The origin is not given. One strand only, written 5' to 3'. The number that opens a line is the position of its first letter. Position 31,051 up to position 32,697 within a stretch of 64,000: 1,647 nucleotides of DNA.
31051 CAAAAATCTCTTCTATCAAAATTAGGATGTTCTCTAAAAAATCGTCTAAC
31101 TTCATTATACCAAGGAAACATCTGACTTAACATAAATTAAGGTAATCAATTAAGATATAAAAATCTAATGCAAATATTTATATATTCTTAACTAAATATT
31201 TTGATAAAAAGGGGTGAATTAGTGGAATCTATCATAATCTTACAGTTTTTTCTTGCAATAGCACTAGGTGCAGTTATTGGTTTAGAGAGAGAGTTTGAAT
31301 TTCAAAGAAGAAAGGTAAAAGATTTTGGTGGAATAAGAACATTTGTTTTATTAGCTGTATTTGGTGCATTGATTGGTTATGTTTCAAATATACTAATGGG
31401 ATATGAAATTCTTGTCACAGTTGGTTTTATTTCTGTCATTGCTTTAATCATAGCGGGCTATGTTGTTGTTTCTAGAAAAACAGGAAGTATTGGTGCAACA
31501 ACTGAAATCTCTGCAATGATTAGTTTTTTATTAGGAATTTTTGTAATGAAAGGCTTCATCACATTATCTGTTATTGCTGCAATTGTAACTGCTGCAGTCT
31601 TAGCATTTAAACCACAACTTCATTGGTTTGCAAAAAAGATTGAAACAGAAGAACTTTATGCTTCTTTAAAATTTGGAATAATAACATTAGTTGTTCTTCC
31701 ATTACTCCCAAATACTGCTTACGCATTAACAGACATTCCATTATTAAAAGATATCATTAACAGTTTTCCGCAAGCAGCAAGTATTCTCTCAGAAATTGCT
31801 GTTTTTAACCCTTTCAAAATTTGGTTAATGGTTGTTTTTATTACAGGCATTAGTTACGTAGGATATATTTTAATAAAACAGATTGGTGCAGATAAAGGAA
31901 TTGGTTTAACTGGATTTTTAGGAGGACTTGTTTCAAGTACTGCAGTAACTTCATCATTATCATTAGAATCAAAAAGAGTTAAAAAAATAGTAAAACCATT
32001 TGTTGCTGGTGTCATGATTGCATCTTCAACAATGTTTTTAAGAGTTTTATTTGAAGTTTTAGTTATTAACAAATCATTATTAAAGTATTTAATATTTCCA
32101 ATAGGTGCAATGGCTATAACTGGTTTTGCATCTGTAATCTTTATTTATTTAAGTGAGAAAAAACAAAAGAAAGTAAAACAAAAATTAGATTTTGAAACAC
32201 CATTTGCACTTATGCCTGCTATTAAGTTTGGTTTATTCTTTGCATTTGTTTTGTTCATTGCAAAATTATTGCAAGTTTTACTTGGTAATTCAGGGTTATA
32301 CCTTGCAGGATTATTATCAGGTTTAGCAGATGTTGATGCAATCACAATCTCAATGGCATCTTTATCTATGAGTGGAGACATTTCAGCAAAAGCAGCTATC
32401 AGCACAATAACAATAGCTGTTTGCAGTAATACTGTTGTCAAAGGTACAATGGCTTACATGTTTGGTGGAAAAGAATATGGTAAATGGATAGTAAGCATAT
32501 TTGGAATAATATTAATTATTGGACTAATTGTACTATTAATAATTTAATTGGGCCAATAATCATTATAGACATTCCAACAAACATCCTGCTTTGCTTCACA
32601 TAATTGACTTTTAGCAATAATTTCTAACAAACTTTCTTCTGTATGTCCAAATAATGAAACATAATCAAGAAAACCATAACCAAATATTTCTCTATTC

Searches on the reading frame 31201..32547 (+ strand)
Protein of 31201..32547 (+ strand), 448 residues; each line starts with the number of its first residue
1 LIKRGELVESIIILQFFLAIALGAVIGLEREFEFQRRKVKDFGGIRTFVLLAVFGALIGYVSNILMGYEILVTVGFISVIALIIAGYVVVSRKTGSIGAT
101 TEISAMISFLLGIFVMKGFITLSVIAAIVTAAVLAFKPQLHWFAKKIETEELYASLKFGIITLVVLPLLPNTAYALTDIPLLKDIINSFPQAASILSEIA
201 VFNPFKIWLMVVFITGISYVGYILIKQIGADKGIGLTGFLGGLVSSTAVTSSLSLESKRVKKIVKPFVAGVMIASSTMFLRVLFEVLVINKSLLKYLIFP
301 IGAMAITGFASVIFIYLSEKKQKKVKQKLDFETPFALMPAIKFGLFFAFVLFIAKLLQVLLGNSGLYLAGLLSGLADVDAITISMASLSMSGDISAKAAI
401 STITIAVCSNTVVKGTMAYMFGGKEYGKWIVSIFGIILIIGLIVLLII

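Call 44: search_protein_families(library=pfam, max_evalue=0.0001, proteins=[window:31201-32547:+])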
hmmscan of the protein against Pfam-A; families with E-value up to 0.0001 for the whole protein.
window:31201-32547:+ (448 aa): 2 families
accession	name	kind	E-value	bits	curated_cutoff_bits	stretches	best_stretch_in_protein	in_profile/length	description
PF13194.11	DUF4010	-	2.1e-63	214.2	30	1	212-422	1-210/210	Domain of unknown function (DUF4010)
PF02308.21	MgtC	-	3.9e-19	69.6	31.4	1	17-141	2-119/121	MgtC family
